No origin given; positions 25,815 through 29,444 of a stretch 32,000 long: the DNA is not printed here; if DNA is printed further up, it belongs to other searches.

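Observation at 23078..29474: Candidate c-di-GMP-gated secreted cysteine protease module with three uncharacterised partner genes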

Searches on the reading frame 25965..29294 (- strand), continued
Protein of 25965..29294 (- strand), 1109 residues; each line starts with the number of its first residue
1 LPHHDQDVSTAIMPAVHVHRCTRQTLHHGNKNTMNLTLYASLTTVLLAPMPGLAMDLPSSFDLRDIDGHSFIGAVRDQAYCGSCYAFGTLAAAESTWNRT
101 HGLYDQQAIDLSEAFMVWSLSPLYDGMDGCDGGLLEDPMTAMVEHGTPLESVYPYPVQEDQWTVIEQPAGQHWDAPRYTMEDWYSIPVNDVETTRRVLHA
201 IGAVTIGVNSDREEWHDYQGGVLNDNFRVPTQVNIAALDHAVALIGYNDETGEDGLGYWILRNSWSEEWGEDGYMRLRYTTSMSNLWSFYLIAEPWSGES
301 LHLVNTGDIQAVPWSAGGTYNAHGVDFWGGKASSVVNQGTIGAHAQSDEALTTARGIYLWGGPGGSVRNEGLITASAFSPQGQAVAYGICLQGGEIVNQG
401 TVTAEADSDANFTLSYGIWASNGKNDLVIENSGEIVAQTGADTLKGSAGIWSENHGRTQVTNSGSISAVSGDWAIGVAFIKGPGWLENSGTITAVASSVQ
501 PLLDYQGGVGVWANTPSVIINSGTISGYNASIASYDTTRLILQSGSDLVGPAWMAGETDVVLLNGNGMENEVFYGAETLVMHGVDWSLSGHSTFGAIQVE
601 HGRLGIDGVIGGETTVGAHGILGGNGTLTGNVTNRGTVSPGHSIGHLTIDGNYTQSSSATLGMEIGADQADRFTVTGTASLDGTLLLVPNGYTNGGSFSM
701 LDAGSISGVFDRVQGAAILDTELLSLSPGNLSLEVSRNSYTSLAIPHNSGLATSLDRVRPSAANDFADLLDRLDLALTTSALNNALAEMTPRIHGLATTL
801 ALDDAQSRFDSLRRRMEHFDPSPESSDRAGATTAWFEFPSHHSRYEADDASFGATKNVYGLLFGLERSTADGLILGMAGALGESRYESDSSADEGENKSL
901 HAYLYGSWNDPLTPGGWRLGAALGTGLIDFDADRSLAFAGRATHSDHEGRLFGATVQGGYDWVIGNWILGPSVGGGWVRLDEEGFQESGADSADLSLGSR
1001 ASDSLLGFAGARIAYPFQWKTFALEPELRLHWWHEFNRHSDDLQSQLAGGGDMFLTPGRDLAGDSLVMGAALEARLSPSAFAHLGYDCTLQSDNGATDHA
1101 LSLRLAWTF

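Call 13: find_related_loci(query=A1, collection=genome_contigs, flank=9000)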
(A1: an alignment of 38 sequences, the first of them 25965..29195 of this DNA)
Query A1 (1076 aa) in genome_contigs; peptide patterns used: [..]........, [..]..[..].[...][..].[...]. (x = any residue, [..] = any of these).
583 stretches matched a pattern; 534 encode a relative of the query (tblastn E <= 1e-3); the best 80 are kept; 79 distinct loci.
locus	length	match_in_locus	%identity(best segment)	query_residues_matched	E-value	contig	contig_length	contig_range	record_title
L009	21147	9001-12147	53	23-1076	0e+0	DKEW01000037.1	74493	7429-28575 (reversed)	MAG TPA_asm: Pelobacter sp. UBA6812 UBA6812_contig_7588, whole genome shotgun sequence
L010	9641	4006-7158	55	25-1076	0e+0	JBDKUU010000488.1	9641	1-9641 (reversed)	MAG: Phycisphaerales bacterium isolate 8_bin.166 c_000000879142, whole genome shotgun sequence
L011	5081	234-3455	54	1-1076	0e+0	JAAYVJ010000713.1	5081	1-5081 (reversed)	MAG: Planctomycetota bacterium isolate AS27yjCOA_53 157282_AS27, whole genome shotgun sequence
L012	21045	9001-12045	51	23-1076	0e+0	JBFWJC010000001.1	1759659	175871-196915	MAG: Pedobacter sp. isolate CA_2019_NHSR_12 NODE_1_length_1759659_cov_28.674892_NHSR, whole genome shotgun sequence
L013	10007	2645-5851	51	7-1076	0e+0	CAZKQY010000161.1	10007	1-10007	MAG TPA_asm: uncultured Syntrophotalea sp. isolate SRP067234_co1_222 genome assembly, contig: k99_1084018, whole genome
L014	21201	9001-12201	50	1-1076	0e+0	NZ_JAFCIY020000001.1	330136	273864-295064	Desulfuromonas sp. CSMB_57 NODE_4RC+36RC+1RC+29RC+91, whole genome shotgun sequence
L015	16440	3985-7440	47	3-1076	0e+0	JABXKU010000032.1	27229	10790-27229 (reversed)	MAG: Desulfuromonadales bacterium isolate 42485_Bin_1 scaffold_94, whole genome shotgun sequence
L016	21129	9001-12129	40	20-1076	0e+0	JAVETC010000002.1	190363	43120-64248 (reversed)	MAG: Desulfuromonas sp. isolate BF1_81 scaffold_81_c1_biofilm_2017, whole genome shotgun sequence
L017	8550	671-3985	41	1-1076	0e+0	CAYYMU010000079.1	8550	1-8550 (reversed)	MAG TPA_asm: uncultured Desulfobacteraceae bacterium isolate binchicken_co243_228 genome assembly, contig: NODE_7733_len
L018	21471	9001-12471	40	8-1076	0e+0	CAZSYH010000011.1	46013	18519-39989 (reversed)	MAG TPA_asm: uncultured Syntrophaceae bacterium isolate SRP178699_co1_570 genome assembly, contig: NODE_696_length_46013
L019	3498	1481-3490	55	19-690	0e+0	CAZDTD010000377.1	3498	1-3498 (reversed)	MAG TPA_asm: uncultured Pirellulales bacterium isolate SRP192927_co6_411 genome assembly, contig: NODE_78811_length_3498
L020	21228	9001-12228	38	12-1076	0e+0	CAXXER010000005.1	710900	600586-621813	MAG: uncultured Desulfobacter sp. isolate eeee0e93-5446-4477-9f5f-6eee70e6e39d genome assembly, contig: contig_5, whole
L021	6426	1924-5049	37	20-1076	0e+0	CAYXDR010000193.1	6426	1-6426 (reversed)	MAG TPA_asm: uncultured Desulfobacteraceae bacterium isolate SRP332253_co1_292 genome assembly, contig: NODE_19519_lengt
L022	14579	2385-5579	34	9-1076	2e-169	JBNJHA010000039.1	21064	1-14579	MAG: Thermodesulfobacteriota bacterium isolate Y22_30dBSd2.bin.36 NODE_1250_length_21064_cov_20.114238, whole genome sho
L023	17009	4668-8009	33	9-1076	1e-160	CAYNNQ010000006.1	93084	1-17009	MAG TPA_asm: uncultured Desulfovibrionales bacterium isolate binchicken_co77_196 genome assembly, contig: NODE_236_lengt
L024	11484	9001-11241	55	8-1076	3e-150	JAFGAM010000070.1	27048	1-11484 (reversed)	MAG: Candidatus Anaeroferrophillacea bacterium isolate Zod_Maxbin.0214 k87_3264204, whole genome shotgun sequence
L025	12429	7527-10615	49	8-1076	0e+0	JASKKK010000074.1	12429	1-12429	MAG: Desulfuromonadales bacterium isolate DJKA54_ANT-KO_bin.13 scaffold_1257, whole genome shotgun sequence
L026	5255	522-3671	33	9-1076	9e-128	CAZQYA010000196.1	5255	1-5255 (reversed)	MAG TPA_asm: uncultured Desulfovibrionaceae bacterium isolate binchicken_co42_488 genome assembly, contig: NODE_31053_le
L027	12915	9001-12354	31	9-1076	8e-152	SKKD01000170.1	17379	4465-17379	MAG: Desulfonatronovibrio sp. isolate CSSed162cmA_137 CSSed16-2cmA-7797, whole genome shotgun sequence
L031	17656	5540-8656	28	24-1076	3e-100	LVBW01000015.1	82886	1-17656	MAG: Puniceicoccales bacterium Verruco_02 Verruco_02_contig_2368, whole genome shotgun sequence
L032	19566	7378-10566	53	3-1076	0e+0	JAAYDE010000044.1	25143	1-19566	MAG: Deltaproteobacteria bacterium isolate AS06rmzACSIP_532 175923_AS06, whole genome shotgun sequence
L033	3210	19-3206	38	3-1076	3e-75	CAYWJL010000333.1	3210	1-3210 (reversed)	MAG TPA_asm: uncultured Desulfovibrionales bacterium isolate binchicken_co42_433 genome assembly, contig: NODE_65476_len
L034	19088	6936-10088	35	21-1076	4e-170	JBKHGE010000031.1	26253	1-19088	MAG: Desulfonatronovibrionaceae bacterium isolate D1M06_17 NODE_935_length_26253_cov_26.317887, whole genome shotgun seq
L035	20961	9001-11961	35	8-1076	4e-104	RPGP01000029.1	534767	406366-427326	MAG: Desulfobacteraceae bacterium Eth-SRB1 Scaffold61_pilon, whole genome shotgun sequence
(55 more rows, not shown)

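Call 16: find_encoding_contigs(protein=P0001, flank=8000, max_places=4)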
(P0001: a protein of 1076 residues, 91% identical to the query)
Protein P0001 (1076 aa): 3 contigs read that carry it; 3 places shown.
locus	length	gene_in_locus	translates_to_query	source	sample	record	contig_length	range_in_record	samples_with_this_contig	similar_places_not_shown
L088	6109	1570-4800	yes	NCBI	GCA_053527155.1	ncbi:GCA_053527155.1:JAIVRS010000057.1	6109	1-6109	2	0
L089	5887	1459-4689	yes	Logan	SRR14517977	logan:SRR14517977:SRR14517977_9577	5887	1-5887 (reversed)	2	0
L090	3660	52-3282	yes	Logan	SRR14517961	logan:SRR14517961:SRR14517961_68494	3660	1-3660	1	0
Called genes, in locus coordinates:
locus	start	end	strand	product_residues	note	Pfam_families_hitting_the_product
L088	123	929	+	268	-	PF01966:HD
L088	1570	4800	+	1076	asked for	PF00112:Peptidase_C1, PF03797:Autotransporter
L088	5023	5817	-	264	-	PF12697:Abhydrolase_6, PF00561:Abhydrolase_1, PF12146:Hydrolase_4, PF00756:Esterase (weak)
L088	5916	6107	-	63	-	?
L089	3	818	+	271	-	?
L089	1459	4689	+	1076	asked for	PF00112:Peptidase_C1, PF03797:Autotransporter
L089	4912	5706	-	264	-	PF12697:Abhydrolase_6, PF00561:Abhydrolase_1, PF12146:Hydrolase_4, PF00756:Esterase (weak)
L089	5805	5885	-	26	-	?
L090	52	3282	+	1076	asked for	PF00112:Peptidase_C1, PF03797:Autotransporter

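Call 17: find_encoding_contigs(protein=P0003, flank=8000, max_places=3)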
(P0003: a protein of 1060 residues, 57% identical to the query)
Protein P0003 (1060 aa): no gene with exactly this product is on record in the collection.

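Call 24: find_encoding_contigs(protein=P0004, flank=7000, max_places=2)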
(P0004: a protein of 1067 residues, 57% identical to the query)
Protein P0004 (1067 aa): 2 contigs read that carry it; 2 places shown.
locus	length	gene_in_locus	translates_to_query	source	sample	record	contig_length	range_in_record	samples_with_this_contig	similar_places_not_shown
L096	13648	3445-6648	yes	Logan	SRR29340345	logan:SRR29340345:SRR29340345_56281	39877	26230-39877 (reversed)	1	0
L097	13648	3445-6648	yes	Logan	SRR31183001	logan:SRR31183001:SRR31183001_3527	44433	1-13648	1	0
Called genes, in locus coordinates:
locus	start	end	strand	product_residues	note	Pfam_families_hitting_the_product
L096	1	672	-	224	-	?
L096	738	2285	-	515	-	PF01584:CheW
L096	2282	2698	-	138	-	-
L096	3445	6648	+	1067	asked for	PF00112:Peptidase_C1, PF27417:BigA_3rd (weak), PF03797:Autotransporter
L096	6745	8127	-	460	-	PF00072:Response_reg, PF00158:Sigma54_activat, PF14532:Sigma54_activ_2, PF07728:AAA_5, PF25601:AAA_lid_14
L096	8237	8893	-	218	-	PF00072:Response_reg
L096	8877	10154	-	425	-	PF00989:PAS (weak), PF13426:PAS_9, PF00512:HisKA, PF02518:HATPase_c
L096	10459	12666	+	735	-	PF22020:RlmL_1st, PF02926:THUMP, PF01170:UPF0020, PF13847:Methyltransf_31 (faint), PF13649:Methyltransf_25 (faint), PF10672:Methyltrans_SAM, PF03602:Cons_hypoth95 (weak)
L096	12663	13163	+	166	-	PF00293:NUDIX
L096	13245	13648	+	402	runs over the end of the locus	PF00563:EAL, PF08668:HDOD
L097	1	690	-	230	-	?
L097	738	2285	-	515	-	PF01584:CheW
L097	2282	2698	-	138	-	-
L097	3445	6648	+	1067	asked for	PF00112:Peptidase_C1, PF27417:BigA_3rd (weak), PF03797:Autotransporter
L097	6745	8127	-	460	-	PF00072:Response_reg, PF00158:Sigma54_activat, PF14532:Sigma54_activ_2, PF07728:AAA_5, PF25601:AAA_lid_14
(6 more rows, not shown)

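Call 25: find_encoding_contigs(protein=P0002, flank=7000, max_places=2)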
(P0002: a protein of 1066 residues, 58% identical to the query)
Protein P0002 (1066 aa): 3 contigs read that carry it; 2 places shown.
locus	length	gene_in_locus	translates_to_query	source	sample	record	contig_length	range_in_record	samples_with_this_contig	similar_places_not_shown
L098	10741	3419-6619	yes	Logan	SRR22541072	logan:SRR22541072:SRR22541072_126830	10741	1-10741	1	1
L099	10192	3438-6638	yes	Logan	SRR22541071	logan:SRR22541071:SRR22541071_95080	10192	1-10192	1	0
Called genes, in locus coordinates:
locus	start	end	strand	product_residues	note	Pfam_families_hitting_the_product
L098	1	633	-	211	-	?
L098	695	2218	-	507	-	PF01584:CheW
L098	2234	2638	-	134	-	-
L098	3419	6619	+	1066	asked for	PF00112:Peptidase_C1, PF03797:Autotransporter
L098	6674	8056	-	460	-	PF00072:Response_reg, PF00158:Sigma54_activat, PF14532:Sigma54_activ_2, PF07728:AAA_5, PF25601:AAA_lid_14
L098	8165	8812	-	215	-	PF00072:Response_reg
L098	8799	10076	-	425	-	PF00989:PAS (weak), PF13426:PAS_9 (weak), PF00512:HisKA, PF02518:HATPase_c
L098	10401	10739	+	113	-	?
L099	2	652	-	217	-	?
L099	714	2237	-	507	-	PF01584:CheW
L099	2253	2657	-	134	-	-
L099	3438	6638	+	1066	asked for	PF00112:Peptidase_C1, PF03797:Autotransporter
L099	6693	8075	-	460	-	PF00072:Response_reg, PF00158:Sigma54_activat, PF14532:Sigma54_activ_2, PF07728:AAA_5, PF25601:AAA_lid_14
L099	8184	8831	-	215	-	PF00072:Response_reg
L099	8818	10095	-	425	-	PF00989:PAS (weak), PF13426:PAS_9 (weak), PF00512:HisKA, PF02518:HATPase_c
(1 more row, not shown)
